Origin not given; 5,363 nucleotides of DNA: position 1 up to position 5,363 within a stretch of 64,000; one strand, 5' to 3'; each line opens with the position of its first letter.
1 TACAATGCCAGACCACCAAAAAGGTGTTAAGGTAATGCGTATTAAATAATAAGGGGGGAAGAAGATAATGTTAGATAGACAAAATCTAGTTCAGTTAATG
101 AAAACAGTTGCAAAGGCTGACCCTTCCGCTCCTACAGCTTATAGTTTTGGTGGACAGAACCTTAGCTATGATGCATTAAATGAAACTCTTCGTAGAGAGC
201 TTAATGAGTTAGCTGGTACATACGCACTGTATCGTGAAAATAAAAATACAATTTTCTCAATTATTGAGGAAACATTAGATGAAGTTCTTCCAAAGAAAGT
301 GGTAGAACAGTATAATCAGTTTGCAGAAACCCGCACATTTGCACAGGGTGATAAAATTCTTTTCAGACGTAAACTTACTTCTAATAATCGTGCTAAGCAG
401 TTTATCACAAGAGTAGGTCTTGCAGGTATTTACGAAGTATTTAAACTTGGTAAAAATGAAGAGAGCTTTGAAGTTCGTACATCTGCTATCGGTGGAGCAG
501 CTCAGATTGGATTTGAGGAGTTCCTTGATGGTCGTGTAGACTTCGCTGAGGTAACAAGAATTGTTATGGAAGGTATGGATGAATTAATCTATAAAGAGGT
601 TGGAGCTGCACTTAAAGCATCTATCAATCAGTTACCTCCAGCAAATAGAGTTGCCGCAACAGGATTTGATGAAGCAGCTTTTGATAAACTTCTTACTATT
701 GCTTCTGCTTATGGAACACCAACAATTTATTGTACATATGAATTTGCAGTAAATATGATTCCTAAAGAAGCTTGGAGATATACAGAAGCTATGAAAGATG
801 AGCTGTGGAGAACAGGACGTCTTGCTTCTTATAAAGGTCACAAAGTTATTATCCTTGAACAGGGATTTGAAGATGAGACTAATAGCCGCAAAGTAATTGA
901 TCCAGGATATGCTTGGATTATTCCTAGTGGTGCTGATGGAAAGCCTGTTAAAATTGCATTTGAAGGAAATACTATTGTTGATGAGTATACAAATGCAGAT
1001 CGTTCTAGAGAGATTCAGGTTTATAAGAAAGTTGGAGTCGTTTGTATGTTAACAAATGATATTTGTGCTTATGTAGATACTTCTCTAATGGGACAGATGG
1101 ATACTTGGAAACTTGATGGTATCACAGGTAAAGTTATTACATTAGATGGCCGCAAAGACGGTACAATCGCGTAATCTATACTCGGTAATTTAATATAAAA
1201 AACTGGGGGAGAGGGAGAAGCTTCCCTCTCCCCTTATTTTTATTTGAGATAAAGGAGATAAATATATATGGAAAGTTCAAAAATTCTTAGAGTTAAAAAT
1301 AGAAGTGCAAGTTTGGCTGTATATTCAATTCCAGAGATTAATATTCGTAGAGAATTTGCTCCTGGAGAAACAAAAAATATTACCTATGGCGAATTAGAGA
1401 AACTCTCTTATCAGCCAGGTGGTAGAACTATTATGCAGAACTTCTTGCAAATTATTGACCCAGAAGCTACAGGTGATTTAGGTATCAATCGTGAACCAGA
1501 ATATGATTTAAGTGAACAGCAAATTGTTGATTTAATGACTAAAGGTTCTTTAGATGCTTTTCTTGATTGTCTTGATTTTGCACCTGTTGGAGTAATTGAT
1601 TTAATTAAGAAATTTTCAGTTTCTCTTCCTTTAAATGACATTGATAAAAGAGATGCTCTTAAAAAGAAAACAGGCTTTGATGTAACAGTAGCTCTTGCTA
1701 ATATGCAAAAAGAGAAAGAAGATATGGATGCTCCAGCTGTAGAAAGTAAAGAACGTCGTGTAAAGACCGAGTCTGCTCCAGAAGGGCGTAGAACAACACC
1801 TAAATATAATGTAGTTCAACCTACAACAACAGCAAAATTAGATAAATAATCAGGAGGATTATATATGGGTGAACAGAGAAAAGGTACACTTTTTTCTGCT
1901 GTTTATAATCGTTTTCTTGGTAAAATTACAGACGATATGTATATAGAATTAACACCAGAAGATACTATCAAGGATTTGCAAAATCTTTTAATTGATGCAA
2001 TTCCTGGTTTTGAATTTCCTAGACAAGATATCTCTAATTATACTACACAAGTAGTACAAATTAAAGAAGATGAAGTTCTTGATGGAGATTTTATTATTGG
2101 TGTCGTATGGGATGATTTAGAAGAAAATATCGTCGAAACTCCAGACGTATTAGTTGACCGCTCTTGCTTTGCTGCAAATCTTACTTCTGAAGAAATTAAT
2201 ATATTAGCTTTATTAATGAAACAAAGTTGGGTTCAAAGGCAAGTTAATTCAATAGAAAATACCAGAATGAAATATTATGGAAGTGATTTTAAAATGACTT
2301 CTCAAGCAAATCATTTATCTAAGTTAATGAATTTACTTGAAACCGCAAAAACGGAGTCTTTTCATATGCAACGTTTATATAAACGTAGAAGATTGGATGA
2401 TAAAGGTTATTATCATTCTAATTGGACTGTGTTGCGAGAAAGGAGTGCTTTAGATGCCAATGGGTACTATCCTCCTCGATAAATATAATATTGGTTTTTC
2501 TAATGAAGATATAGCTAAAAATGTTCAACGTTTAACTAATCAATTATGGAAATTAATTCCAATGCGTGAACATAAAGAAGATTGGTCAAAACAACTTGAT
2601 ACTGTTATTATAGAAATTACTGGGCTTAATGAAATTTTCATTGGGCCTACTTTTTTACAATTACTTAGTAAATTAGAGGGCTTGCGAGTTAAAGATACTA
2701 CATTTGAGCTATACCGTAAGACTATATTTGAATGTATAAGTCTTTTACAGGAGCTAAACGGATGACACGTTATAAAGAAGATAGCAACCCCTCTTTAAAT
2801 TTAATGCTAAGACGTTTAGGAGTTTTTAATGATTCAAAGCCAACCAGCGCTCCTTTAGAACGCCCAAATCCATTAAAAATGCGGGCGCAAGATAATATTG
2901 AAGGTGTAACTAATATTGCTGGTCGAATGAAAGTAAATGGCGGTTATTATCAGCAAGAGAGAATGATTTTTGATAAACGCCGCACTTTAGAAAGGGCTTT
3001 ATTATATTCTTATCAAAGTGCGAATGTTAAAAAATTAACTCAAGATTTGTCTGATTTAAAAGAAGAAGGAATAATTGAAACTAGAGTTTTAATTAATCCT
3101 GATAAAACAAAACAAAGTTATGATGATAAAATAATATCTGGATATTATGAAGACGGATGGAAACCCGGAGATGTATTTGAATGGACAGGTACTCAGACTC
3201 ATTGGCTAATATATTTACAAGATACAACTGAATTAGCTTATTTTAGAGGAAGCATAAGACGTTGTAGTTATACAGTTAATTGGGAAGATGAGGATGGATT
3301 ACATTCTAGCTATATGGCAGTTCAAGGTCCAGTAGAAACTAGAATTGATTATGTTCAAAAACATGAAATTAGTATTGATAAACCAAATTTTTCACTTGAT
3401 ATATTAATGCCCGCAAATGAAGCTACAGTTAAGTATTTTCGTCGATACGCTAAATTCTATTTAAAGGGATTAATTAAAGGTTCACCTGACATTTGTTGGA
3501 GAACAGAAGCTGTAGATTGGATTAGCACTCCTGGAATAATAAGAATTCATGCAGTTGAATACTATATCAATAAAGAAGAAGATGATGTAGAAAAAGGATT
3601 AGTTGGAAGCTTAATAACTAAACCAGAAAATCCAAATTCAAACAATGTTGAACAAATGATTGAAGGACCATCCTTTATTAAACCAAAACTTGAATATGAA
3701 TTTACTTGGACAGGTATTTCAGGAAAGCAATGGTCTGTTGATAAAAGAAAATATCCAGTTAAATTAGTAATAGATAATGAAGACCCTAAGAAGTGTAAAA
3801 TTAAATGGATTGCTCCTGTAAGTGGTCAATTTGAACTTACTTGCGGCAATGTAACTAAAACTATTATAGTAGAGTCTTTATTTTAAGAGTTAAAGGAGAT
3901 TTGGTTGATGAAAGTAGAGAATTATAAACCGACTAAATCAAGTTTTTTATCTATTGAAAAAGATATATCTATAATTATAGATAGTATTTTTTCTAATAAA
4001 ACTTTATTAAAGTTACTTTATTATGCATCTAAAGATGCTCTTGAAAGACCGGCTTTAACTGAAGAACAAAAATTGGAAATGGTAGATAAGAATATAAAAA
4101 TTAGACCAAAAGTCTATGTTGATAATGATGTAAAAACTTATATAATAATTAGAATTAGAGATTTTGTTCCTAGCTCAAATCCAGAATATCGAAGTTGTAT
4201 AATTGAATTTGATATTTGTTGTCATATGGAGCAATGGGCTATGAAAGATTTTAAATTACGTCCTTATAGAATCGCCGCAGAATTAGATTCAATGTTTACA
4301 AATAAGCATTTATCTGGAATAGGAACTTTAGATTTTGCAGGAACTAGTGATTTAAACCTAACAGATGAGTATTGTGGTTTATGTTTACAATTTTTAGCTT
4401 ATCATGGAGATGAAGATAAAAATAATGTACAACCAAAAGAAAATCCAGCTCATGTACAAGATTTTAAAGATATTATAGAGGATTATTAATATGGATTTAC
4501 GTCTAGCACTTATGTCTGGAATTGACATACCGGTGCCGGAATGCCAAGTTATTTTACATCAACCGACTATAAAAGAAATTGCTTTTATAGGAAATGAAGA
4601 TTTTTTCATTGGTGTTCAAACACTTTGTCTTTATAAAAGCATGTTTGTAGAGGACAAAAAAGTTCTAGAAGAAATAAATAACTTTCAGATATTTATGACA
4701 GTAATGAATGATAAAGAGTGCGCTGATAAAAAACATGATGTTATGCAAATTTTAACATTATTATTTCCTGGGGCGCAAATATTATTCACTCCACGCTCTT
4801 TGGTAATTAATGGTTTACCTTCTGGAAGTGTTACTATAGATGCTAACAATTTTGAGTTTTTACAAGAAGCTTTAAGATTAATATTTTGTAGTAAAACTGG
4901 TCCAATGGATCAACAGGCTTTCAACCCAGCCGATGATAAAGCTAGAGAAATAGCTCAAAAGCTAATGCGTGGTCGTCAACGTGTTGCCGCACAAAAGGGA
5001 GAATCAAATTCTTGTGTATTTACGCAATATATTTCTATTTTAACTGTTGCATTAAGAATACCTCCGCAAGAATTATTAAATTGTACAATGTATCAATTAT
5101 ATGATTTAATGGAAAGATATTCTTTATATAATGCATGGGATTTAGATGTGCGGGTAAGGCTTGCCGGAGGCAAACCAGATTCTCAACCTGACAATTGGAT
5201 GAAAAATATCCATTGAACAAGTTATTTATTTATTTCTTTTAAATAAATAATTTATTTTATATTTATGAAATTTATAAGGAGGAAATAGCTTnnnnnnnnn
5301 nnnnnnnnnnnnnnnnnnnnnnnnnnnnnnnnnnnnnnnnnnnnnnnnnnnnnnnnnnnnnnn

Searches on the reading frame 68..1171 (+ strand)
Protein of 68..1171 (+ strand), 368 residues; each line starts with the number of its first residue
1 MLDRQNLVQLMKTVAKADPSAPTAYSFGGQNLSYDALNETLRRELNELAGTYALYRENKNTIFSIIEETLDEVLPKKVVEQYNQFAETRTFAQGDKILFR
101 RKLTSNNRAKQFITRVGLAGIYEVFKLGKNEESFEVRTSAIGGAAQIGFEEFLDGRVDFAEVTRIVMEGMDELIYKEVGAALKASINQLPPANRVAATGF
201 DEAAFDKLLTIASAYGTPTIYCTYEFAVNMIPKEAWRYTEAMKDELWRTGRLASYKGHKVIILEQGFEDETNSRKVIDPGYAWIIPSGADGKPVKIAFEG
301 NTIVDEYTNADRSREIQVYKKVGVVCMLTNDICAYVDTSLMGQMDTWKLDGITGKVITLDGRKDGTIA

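Call 13: search_protein_families(library=phrogs, proteins=[window:68-1171:+], max_evalue=0.001)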
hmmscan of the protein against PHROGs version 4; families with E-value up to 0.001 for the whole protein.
window:68-1171:+ (368 aa): 3 families
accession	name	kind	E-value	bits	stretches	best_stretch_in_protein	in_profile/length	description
phrog_4088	-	unknown function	1.9e-58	199.3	1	19-335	19-329/332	-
phrog_27131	-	unknown function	3.4e-07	31.5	1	12-98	9-94/119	-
phrog_16565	-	unknown function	7.8e-07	29.7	1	172-278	154-255/312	-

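Call 30: search_protein_families(library=pfam, proteins=[window:68-1171:+], max_evalue=0.01)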
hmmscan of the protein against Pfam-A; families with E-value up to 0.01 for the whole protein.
window:68-1171:+ (368 aa): 1 family
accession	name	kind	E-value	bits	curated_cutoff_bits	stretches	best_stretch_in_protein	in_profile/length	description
PF16346.12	GH32_BT1760-like_C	-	0.0078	16.6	31.4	0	307-356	120-169/176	GH32, BT1760-like, C-terminal domain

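Call 43: search_protein_families(library=ncbifam, proteins=[window:68-1171:+], max_evalue=0.1)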
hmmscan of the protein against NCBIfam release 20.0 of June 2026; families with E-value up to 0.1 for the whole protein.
window:68-1171:+ (368 aa): 1 family
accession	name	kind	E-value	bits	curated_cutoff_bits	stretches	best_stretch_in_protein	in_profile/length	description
NF042927.1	capsid_Caudo_2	equivalog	0.00014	20.9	80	1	166-287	121-233/280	HK97-fold major capsid protein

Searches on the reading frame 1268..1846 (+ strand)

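Call 13: search_protein_families(library=phrogs, proteins=[window:1268-1846:+], max_evalue=0.001)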
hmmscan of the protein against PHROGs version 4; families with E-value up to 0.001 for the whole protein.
window:1268-1846:+ (193 aa): 1 family
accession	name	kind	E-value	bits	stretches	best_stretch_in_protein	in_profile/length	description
phrog_30998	-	unknown function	7.4e-11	42.8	1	7-180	23-206/224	-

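Call 30: search_protein_families(library=pfam, proteins=[window:1268-1846:+], max_evalue=0.01)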
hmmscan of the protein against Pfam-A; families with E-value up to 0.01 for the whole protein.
window:1268-1846:+ (193 aa): 0 families

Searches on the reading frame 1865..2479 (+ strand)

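Call 13: search_protein_families(library=phrogs, proteins=[window:1865-2479:+], max_evalue=0.001)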
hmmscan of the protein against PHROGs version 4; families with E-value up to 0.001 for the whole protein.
window:1865-2479:+ (205 aa): 1 family
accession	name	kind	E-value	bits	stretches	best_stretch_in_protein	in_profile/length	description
phrog_3853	-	unknown function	4.4e-31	108.7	1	7-180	2-144/146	-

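Call 30: search_protein_families(library=pfam, proteins=[window:1865-2479:+], max_evalue=0.01)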
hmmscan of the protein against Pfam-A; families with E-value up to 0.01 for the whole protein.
window:1865-2479:+ (205 aa): 0 families

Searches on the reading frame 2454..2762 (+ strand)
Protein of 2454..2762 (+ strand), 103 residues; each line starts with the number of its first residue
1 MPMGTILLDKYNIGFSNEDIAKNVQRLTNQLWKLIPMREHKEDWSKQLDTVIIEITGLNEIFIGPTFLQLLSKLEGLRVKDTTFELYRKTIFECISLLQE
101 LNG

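Call 13: search_protein_families(library=phrogs, proteins=[window:2454-2762:+], max_evalue=0.001)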
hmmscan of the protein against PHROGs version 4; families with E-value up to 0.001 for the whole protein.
window:2454-2762:+ (103 aa): 2 families
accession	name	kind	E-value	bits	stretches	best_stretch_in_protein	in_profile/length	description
phrog_29637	-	unknown function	2.5e-13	51.2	1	22-100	19-98/104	-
phrog_5523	-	unknown function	7e-05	24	1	26-101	15-98/104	-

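Call 30: search_protein_families(library=pfam, proteins=[window:2454-2762:+], max_evalue=0.01)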
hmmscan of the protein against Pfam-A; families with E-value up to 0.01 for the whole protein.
window:2454-2762:+ (103 aa): 0 families

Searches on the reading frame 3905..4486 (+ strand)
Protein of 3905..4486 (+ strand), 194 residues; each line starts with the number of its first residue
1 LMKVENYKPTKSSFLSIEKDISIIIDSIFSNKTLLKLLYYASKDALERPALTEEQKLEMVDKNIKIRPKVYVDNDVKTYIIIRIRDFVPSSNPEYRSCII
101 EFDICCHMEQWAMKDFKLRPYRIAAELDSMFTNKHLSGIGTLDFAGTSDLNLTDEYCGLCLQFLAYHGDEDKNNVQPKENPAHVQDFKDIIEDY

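Call 13: search_protein_families(library=phrogs, proteins=[window:3905-4486:+], max_evalue=0.001)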
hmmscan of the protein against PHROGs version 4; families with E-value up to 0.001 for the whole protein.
window:3905-4486:+ (194 aa): 3 families
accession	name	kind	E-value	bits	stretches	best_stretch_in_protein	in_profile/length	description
phrog_6123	-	head and packaging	3e-23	83.4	1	1-159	8-175/185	virion structural protein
phrog_9587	-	unknown function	6.1e-08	34.1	1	21-163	8-161/167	-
phrog_11509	-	unknown function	0.00014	22.6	1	30-163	2-141/149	-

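Call 30: search_protein_families(library=pfam, proteins=[window:3905-4486:+], max_evalue=0.01)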
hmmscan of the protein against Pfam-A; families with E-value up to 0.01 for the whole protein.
window:3905-4486:+ (194 aa): 0 families

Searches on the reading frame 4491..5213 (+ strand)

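Call 13: search_protein_families(library=phrogs, proteins=[window:4491-5213:+], max_evalue=0.001)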
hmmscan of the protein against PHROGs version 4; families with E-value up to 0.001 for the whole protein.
window:4491-5213:+ (241 aa): 2 families
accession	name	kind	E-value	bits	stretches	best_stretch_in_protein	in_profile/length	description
phrog_4051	-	unknown function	3.1e-29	103.2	1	1-240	4-245/247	-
phrog_9724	-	unknown function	2.9e-08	34.5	1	9-223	8-242/269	-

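Call 30: search_protein_families(library=pfam, proteins=[window:4491-5213:+], max_evalue=0.01)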
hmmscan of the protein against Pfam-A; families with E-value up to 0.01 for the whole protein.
window:4491-5213:+ (241 aa): 0 families
